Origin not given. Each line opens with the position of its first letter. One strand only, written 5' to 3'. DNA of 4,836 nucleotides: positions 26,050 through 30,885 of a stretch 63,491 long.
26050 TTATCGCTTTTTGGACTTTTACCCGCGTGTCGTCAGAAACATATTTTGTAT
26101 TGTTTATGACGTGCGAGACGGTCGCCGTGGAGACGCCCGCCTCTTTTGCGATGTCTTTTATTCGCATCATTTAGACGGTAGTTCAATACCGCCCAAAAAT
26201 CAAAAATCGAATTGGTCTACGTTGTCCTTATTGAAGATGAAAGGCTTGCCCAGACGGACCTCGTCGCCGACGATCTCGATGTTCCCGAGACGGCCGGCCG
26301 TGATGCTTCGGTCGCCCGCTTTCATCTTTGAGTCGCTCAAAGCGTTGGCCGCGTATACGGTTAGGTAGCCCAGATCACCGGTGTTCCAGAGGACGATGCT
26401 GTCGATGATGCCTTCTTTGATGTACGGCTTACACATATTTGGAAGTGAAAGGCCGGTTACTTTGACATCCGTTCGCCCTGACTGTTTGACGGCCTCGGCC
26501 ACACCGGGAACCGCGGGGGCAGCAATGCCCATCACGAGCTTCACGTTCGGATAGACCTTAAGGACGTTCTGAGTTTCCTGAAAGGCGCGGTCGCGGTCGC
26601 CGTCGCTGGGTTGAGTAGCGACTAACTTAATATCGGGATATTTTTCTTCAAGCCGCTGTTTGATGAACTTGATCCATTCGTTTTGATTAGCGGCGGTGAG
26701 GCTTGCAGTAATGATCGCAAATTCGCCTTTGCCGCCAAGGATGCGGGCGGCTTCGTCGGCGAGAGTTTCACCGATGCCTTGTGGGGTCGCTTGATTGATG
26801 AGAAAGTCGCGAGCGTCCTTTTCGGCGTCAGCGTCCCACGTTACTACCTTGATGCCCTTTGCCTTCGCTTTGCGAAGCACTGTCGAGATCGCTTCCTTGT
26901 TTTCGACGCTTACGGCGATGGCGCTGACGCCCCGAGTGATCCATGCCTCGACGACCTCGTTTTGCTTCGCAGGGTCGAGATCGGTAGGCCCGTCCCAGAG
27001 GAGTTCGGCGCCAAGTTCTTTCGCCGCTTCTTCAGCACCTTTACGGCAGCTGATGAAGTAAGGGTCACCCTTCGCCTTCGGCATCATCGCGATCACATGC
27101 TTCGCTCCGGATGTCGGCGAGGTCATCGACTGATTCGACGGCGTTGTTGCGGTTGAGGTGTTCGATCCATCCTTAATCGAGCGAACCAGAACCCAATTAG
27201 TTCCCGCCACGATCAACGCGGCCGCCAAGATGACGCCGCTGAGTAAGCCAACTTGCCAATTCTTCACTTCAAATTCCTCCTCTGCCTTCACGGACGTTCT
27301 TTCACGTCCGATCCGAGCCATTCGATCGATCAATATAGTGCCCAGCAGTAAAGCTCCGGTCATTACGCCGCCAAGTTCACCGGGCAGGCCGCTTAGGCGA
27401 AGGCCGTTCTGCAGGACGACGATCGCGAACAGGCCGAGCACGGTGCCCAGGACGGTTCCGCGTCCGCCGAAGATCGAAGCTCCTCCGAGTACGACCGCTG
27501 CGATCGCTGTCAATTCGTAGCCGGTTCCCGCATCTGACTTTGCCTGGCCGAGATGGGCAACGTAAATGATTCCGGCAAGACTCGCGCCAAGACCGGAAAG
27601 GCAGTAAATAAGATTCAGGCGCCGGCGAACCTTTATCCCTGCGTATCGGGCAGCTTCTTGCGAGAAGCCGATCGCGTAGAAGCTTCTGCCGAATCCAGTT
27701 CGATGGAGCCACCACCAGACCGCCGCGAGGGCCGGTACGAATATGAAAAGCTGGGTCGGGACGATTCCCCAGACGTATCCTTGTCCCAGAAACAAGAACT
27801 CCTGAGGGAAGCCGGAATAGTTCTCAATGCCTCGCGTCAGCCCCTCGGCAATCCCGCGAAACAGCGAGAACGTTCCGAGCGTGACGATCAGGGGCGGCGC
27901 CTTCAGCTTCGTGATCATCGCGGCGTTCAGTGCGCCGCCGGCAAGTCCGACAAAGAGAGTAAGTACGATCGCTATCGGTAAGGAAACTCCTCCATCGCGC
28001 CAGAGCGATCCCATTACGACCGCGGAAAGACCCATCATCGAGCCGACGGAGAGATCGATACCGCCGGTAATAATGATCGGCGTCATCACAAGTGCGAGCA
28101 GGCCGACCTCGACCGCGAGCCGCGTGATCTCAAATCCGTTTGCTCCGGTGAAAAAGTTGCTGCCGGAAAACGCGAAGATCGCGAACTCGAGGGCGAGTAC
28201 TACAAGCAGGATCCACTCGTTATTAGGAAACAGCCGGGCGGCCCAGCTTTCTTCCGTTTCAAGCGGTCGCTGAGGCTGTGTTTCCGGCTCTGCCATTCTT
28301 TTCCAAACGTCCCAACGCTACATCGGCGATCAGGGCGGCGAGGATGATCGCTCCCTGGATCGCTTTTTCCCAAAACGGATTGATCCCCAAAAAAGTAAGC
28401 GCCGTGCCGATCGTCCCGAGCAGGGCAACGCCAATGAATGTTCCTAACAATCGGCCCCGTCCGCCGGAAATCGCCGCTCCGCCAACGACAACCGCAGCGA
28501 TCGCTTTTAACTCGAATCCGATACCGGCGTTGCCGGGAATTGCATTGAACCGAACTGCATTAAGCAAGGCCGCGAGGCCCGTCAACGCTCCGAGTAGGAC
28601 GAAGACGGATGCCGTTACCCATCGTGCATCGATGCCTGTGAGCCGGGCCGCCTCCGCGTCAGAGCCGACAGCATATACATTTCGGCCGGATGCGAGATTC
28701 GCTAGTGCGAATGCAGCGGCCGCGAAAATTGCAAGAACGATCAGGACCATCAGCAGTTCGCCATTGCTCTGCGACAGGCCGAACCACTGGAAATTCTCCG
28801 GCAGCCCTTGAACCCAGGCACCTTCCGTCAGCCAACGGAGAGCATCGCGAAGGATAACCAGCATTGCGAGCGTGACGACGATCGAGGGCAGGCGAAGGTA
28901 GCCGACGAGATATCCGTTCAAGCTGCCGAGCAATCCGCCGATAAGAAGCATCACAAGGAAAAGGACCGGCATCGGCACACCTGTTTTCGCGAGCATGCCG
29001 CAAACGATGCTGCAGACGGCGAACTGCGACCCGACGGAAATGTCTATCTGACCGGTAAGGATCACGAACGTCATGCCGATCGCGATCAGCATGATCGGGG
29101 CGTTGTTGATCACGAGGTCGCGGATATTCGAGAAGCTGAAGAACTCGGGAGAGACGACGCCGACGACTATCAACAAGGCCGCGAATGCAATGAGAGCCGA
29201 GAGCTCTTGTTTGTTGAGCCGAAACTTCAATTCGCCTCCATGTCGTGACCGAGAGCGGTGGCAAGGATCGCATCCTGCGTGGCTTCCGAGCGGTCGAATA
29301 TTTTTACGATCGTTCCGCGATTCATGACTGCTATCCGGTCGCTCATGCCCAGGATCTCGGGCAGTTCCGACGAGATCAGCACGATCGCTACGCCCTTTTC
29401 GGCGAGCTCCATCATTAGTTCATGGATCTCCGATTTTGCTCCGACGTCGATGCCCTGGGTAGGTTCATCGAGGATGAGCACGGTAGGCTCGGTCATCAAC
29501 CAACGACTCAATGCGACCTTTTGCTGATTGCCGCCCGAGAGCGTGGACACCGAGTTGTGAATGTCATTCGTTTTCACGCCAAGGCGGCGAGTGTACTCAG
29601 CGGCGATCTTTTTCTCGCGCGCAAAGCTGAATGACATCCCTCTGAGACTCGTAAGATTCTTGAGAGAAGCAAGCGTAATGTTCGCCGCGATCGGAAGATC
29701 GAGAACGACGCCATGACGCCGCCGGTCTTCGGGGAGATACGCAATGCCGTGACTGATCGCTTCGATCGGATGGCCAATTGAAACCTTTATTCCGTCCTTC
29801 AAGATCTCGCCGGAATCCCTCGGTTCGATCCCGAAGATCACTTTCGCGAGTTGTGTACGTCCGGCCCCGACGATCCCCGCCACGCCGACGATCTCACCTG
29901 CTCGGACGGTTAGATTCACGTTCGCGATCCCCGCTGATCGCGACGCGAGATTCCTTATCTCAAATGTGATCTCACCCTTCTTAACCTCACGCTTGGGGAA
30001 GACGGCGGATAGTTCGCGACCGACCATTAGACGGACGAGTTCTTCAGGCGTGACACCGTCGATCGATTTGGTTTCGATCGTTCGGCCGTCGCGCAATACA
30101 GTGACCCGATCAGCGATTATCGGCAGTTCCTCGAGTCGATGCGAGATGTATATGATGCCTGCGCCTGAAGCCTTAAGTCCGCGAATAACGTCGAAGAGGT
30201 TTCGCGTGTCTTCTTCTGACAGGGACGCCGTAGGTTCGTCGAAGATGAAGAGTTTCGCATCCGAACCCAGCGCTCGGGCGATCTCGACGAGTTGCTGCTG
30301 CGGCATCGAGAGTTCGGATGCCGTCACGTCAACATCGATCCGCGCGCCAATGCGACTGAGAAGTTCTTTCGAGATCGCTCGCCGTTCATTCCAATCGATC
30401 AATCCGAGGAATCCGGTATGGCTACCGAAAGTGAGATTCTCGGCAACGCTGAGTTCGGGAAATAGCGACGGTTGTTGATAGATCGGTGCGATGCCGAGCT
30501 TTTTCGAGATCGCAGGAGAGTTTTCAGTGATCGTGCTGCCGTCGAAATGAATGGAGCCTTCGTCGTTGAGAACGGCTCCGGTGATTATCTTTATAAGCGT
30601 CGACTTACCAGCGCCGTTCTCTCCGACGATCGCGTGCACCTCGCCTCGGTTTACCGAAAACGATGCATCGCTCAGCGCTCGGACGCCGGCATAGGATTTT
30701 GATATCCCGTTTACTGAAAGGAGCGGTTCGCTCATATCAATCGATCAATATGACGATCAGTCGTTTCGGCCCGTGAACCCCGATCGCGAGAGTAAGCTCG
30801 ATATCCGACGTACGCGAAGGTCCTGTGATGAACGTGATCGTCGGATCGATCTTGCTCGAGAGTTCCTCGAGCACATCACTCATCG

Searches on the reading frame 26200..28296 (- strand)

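Call 63: search_protein_families(library=pfam, proteins=[window:26200-28296:-], max_evalue=0.00001)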
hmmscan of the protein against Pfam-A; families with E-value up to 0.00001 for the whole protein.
window:26200-28296:- (698 aa): 2 families
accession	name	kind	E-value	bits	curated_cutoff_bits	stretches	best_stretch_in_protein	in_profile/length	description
PF13407.12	Peripla_BP_4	-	8.4e-66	222.6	35.1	1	402-656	1-256/258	Periplasmic binding protein domain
PF02653.21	BPD_transp_2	-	9.8e-43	146.7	26.8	1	56-319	4-267/269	Branched-chain amino acid transport system / permease component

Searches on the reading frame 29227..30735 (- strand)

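Call 63: search_protein_families(library=pfam, proteins=[window:29227-30735:-], max_evalue=0.00001)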
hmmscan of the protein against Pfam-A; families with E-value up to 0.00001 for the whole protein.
window:29227-30735:- (502 aa): 2 families
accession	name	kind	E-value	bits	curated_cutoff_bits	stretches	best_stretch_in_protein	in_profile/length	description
PF00005.33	ABC_tran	-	1.1e-56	191.6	25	2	21-170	1-137/137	ABC transporter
PF13304.12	AAA_21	-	3.5e-12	47.5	27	0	33-82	1-62/304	AAA domain, putative AbiEii toxin, Type IV TA system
